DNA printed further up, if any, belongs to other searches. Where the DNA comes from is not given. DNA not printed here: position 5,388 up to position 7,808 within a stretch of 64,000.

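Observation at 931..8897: Uncharacterised five-gene GHKL-ATPase cassette translationally welded to an HpaII-like R-M pair and a HEPN-like gene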

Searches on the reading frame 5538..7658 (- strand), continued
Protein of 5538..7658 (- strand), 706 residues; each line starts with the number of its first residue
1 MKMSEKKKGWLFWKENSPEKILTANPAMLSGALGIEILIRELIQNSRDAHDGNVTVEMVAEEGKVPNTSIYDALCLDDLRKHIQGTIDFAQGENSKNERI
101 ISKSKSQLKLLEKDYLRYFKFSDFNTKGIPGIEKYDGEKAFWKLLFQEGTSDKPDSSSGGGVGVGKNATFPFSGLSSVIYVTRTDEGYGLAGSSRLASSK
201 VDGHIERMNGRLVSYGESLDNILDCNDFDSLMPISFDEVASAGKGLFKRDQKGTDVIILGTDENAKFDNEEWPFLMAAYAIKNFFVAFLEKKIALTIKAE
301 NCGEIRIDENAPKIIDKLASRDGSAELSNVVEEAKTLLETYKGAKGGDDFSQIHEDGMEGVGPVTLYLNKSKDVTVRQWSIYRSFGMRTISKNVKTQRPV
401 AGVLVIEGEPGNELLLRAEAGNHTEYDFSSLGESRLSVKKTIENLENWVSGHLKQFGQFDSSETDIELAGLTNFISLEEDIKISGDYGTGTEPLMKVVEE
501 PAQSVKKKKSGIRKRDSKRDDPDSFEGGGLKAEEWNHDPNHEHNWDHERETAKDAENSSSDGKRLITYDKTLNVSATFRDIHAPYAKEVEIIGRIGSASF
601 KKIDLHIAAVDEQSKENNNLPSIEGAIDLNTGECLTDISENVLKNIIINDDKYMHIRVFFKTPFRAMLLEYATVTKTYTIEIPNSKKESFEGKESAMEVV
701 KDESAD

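Call 84: get_annotated_region(hit=H4, flank=7000)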
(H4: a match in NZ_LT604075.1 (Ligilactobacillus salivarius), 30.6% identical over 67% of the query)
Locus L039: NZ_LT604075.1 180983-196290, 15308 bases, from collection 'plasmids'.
description: Ligilactobacillus salivarius isolate LPM01 plasmid II
organism: Ligilactobacillus salivarius (NCBI taxid 1624)
taxonomy: Bacteria; Bacillota; Bacilli; Lactobacillales; Lactobacillaceae; Ligilactobacillus; Ligilactobacillus salivarius
host: -; source: -; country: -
typing (MOB-suite, as given by PLSDB): mobilizable; replicon rep_cluster_1685; relaxase MOBP
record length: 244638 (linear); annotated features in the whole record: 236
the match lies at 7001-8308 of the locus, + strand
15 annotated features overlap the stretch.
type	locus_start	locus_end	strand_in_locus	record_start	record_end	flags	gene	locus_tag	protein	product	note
CDS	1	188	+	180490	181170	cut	-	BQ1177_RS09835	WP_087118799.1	transposase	GO:0006313 - DNA transposition [Evidence IEA]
CDS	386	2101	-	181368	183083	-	-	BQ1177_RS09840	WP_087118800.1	hypothetical protein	-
CDS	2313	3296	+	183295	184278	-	-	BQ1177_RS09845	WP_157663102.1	hypothetical protein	-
CDS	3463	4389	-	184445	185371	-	-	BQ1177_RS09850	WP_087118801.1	site-specific integrase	GO:0015074 - DNA integration [Evidence IEA]; GO:0006310 - DNA recombination [Evidence IEA]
CDS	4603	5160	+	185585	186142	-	-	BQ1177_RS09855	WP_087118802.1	restriction endonuclease subunit S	-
CDS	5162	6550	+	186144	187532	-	-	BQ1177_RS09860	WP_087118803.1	N-6 DNA methylase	GO:0006306 - DNA methylation [Evidence IEA]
CDS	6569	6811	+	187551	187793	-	-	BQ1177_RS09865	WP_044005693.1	hypothetical protein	-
CDS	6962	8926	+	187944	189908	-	-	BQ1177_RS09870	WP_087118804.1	hypothetical protein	-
CDS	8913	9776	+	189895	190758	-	-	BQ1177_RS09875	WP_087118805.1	hypothetical protein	-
CDS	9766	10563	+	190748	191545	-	-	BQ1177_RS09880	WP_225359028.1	DUF6339 family protein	-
CDS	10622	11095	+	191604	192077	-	-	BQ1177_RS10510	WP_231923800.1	type IIL restriction-modification enzyme MmeI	-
CDS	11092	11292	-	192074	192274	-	-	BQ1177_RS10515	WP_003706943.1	type IIL restriction-modification enzyme MmeI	-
CDS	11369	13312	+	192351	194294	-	-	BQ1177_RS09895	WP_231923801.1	DNA methyltransferase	-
CDS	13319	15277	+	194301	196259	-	-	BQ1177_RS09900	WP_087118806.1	DEAD/DEAH box helicase family protein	-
CDS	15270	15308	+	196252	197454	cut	-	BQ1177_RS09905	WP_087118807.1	GIY-YIG nuclease family protein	-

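Call 85: get_annotated_region(hit=H2, flank=7000)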
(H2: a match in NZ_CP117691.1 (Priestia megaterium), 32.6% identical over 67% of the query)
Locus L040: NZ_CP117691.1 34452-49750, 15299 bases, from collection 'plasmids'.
description: Priestia megaterium strain GEB3 plasmid p3_GEB3, complete sequence
organism: Priestia megaterium (NCBI taxid 1404)
taxonomy: Bacteria; Bacillota; Bacilli; Bacillales; Bacillaceae; Priestia; Priestia megaterium
host: -; source: ginseng,Single cell; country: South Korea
typing (MOB-suite, as given by PLSDB): mobilizable; replicon rep_cluster_385; relaxase MOBP
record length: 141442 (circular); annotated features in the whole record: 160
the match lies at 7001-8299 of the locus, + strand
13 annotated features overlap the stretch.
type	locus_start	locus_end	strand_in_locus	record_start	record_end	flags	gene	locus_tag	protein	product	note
CDS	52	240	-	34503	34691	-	-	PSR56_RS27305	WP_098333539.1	hypothetical protein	-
CDS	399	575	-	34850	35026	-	-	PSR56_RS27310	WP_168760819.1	aspartyl-phosphate phosphatase Spo0E family protein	-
CDS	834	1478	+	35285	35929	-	-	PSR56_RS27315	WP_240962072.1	hypothetical protein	-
CDS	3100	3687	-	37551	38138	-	-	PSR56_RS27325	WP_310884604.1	hypothetical protein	-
CDS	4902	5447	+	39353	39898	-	-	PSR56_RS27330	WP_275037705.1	hypothetical protein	-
CDS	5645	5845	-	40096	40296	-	-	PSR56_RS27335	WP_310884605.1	hypothetical protein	-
CDS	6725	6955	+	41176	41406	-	-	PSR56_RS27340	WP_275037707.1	hypothetical protein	-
CDS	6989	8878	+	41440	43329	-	-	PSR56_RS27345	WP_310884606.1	hypothetical protein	-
CDS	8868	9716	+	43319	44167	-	-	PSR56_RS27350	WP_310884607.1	hypothetical protein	-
CDS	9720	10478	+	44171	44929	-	-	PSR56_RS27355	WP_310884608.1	DUF6339 family protein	-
CDS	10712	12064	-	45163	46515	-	-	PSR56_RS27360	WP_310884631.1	MutH/Sau3AI family endonuclease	-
CDS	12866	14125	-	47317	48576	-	dcm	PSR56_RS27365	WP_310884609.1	DNA (cytosine-5-)-methyltransferase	GO:0006304 - DNA modification [Evidence IEA]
CDS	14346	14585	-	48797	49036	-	-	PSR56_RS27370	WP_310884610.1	DNA-binding protein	-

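Call 86: get_annotated_region(hit=H1, flank=7000)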
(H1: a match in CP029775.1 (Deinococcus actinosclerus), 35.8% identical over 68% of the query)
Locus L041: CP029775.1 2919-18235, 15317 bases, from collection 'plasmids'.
description: Deinococcus actinosclerus strain SJTR plasmid unnamed1, complete sequence
organism: Deinococcus actinosclerus (NCBI taxid 1768108)
taxonomy: Bacteria; Deinococcota; Deinococci; Deinococcales; Deinococcaceae; Deinococcus; Deinococcus actinosclerus
host: -; source: mixed culture,wastewater; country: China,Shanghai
typing (MOB-suite, as given by PLSDB): non-mobilizable
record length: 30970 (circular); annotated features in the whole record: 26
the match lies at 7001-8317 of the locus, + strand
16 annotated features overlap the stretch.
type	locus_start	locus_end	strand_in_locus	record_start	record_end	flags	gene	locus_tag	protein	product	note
CDS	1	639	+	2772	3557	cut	-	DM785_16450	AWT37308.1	hypothetical protein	-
CDS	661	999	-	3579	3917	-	-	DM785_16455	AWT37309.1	hypothetical protein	-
CDS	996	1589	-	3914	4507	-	-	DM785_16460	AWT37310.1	hypothetical protein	-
CDS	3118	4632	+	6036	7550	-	-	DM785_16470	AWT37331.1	DNA cytosine methyltransferase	-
CDS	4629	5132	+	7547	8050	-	-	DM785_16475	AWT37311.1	very short patch repair endonuclease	-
CDS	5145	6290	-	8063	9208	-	-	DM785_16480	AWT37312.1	hypothetical protein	-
CDS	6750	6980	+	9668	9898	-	-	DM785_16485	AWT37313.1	hypothetical protein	-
CDS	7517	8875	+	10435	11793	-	-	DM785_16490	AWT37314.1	hypothetical protein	-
CDS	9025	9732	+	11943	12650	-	-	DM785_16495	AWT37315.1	hypothetical protein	-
CDS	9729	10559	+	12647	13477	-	-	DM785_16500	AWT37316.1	hypothetical protein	-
CDS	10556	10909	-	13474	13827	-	-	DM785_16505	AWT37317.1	hypothetical protein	-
CDS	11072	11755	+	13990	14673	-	-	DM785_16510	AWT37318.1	hypothetical protein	-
CDS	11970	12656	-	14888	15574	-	-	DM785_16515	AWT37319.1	resolvase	-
CDS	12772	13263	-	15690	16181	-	-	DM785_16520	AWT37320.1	hypothetical protein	-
CDS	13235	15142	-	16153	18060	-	-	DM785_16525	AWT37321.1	hypothetical protein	-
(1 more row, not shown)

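Call 93: list_cluster_members(proteins=[P0001, P0020, P0037, P0011])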
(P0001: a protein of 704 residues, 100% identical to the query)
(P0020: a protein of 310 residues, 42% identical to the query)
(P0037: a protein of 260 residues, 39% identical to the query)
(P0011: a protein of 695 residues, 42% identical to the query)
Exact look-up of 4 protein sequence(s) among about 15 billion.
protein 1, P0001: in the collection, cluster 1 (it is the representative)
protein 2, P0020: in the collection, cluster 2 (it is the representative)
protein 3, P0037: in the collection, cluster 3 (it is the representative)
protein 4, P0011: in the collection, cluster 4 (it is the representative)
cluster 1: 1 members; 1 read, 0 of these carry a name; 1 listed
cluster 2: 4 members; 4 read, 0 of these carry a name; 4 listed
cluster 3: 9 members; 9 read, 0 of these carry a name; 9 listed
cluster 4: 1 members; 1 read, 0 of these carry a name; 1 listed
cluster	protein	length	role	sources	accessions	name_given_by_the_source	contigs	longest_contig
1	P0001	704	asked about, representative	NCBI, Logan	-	-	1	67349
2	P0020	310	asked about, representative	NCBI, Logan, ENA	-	-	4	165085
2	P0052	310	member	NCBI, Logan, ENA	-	-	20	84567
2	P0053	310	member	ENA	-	-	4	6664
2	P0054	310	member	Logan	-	-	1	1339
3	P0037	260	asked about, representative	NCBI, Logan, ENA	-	-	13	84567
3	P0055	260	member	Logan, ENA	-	-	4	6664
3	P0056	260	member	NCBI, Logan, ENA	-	-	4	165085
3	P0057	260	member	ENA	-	-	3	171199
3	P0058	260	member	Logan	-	-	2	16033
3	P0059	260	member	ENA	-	-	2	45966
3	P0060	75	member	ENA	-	-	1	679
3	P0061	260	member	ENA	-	-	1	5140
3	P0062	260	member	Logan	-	-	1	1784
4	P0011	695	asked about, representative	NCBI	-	-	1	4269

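Call 99: get_annotated_region(hit=H10, flank=7000)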
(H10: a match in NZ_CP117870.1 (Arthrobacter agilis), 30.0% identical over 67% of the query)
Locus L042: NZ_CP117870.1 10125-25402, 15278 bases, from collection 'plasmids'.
description: Arthrobacter agilis strain TMP24 plasmid pAAG24-152, complete sequence
organism: Arthrobacter agilis (NCBI taxid 37921)
taxonomy: Bacteria; Actinomycetota; Actinomycetes; Micrococcales; Micrococcaceae; Arthrobacter; Arthrobacter agilis
host: -; source: cell culture,Middle part of the water column of temporary meltwater pond; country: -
typing (MOB-suite, as given by PLSDB): mobilizable; relaxase MOBF
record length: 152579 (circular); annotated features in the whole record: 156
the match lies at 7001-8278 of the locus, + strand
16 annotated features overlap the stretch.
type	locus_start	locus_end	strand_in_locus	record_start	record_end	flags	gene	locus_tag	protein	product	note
CDS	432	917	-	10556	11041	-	-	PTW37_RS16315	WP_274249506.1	histone-like nucleoid-structuring protein Lsr2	-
CDS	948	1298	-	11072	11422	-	-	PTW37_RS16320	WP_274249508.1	Lsr2 family protein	-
CDS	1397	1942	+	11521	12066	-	-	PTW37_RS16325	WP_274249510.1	hypothetical protein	-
CDS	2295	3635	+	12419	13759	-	dcm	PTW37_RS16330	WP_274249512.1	DNA (cytosine-5-)-methyltransferase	GO:0006304 - DNA modification [Evidence IEA]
CDS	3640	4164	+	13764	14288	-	vsr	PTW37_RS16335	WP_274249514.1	DNA mismatch endonuclease Vsr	GO:0006298 - mismatch repair [Evidence IEA]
CDS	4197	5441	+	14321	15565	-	-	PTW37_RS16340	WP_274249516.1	type II restriction endonuclease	GO:0009307 - DNA restriction-modification system [Evidence IEA]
CDS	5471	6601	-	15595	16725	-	-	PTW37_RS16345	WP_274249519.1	DUF3320 domain-containing protein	-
CDS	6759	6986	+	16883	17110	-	-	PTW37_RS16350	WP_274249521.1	hypothetical protein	-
CDS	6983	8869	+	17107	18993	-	-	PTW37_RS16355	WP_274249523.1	hypothetical protein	-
CDS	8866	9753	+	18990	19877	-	-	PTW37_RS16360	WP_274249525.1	hypothetical protein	-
CDS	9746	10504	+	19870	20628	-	-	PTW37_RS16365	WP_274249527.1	DUF6339 family protein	-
CDS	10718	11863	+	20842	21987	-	-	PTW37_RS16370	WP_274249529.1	Shedu immune nuclease family protein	-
CDS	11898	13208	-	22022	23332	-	-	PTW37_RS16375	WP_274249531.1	ISL3 family transposase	-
CDS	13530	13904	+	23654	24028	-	-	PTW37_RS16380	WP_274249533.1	hypothetical protein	-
CDS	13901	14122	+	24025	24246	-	-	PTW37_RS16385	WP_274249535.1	hypothetical protein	-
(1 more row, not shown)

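Call 100: get_annotated_region(hit=H18, flank=7000)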
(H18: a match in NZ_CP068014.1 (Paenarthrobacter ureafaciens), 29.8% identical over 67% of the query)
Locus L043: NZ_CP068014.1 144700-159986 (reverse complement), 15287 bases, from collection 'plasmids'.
description: Paenarthrobacter ureafaciens strain CZY1 plasmid pCZY, complete sequence
organism: Paenarthrobacter ureafaciens (NCBI taxid 37931)
taxonomy: Bacteria; Actinomycetota; Actinomycetes; Micrococcales; Micrococcaceae; Paenarthrobacter; Paenarthrobacter ureafaciens
host: -; source: cell culture,in the nicotine environment; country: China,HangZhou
typing (MOB-suite, as given by PLSDB): conjugative; replicon rep_cluster_856; relaxase MOBP; mating-pair formation MPF_T
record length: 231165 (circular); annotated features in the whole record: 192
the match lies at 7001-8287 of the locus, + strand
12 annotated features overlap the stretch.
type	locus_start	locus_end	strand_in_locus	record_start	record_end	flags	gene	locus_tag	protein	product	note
CDS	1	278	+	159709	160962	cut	-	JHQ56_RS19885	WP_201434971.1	Shedu immune nuclease family protein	-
CDS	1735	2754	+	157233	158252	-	-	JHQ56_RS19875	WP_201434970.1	DUF4192 domain-containing protein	-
CDS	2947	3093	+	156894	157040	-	-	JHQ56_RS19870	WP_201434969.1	hypothetical protein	-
CDS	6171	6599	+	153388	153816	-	-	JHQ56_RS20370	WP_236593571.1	hypothetical protein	-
CDS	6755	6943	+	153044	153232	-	-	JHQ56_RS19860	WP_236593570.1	hypothetical protein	-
CDS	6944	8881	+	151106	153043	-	-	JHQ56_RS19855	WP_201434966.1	hypothetical protein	-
CDS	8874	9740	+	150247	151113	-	-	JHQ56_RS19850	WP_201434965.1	hypothetical protein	-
CDS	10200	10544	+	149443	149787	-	-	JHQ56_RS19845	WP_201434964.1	DUF6339 family protein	-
CDS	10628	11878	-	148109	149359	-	-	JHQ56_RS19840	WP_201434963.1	type II restriction endonuclease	GO:0009307 - DNA restriction-modification system [Evidence IEA]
CDS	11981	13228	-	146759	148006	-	dcm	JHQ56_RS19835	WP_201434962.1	DNA (cytosine-5-)-methyltransferase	GO:0006304 - DNA modification [Evidence IEA]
CDS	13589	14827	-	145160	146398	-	-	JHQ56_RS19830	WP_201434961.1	helix-turn-helix domain-containing protein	-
CDS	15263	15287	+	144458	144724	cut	-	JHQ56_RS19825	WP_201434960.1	glutaredoxin family protein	-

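Call 101: get_annotated_region(hit=H21, flank=7000)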
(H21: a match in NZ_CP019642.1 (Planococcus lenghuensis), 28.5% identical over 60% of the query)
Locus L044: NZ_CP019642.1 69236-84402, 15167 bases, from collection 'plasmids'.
description: Planococcus lenghuensis strain Y42 plasmid unnamed2, complete sequence
organism: Planococcus lenghuensis (NCBI taxid 2213202)
taxonomy: Bacteria; Bacillota; Bacilli; Bacillales; Planococcaceae; Planococcus; Planococcus lenghuensis
host: -; source: whole organism,crude oil-contamination soil; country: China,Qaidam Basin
typing (MOB-suite, as given by PLSDB): mobilizable; relaxase MOBQ
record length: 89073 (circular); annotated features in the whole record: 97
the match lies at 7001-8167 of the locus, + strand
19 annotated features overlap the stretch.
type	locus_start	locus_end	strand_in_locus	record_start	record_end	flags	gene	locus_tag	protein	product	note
CDS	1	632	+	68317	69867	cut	-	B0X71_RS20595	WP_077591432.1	hypothetical protein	-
CDS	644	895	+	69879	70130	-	-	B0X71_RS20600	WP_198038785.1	AbrB/MazE/SpoVT family DNA-binding domain-containing protein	-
CDS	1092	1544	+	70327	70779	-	-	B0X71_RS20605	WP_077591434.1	hypothetical protein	-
CDS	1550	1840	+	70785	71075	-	-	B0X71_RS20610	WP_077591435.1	helix-turn-helix domain-containing protein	-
CDS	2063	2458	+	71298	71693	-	-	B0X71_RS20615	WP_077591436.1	hypothetical protein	-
CDS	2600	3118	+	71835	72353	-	-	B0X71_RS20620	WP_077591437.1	hypothetical protein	-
CDS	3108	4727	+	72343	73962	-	-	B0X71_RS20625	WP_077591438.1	AlwI family type II restriction endonuclease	-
CDS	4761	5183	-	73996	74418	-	-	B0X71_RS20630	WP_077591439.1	very short patch repair endonuclease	-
CDS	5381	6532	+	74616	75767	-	-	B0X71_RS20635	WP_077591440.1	DNA cytosine methyltransferase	-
CDS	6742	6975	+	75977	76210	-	-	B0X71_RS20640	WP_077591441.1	hypothetical protein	-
CDS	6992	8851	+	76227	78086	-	-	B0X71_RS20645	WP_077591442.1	hypothetical protein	-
CDS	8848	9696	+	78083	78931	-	-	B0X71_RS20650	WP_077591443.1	hypothetical protein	-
CDS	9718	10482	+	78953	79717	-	-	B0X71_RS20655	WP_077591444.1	DUF6339 family protein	-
CDS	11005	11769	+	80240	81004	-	-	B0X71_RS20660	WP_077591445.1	IclR family transcriptional regulator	GO:0006355 - regulation of DNA-templated transcription [Evidence IEA]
CDS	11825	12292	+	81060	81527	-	-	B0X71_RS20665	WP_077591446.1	RidA family protein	-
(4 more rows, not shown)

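Call 107: search_dna_similar(query=window:5538-7652:-, collection=phages, mode=protein, max_rows=10, max_evalue=0.001)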
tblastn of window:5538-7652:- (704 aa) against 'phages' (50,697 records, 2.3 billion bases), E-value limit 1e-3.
Records with a match: 2; places in all: 2; records where one place covers at least 80% of the query: 0.
Best place of each record, by identity: <60% 2.
By first word of the organism name: Bacteriophage 1; phage 1.
By host as written in the record: - 1; [Clostridium] innocuum 1.
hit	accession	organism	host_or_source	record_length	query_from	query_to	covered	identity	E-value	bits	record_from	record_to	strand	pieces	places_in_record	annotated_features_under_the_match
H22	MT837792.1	Bacteriophage sp.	human fecal samples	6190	36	475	63%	26.1%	4e-12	76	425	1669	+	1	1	record has no annotation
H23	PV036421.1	phage NatCom_9291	[Clostridium] innocuum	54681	33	478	63%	23.7%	3e-7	61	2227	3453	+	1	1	hypothetical protein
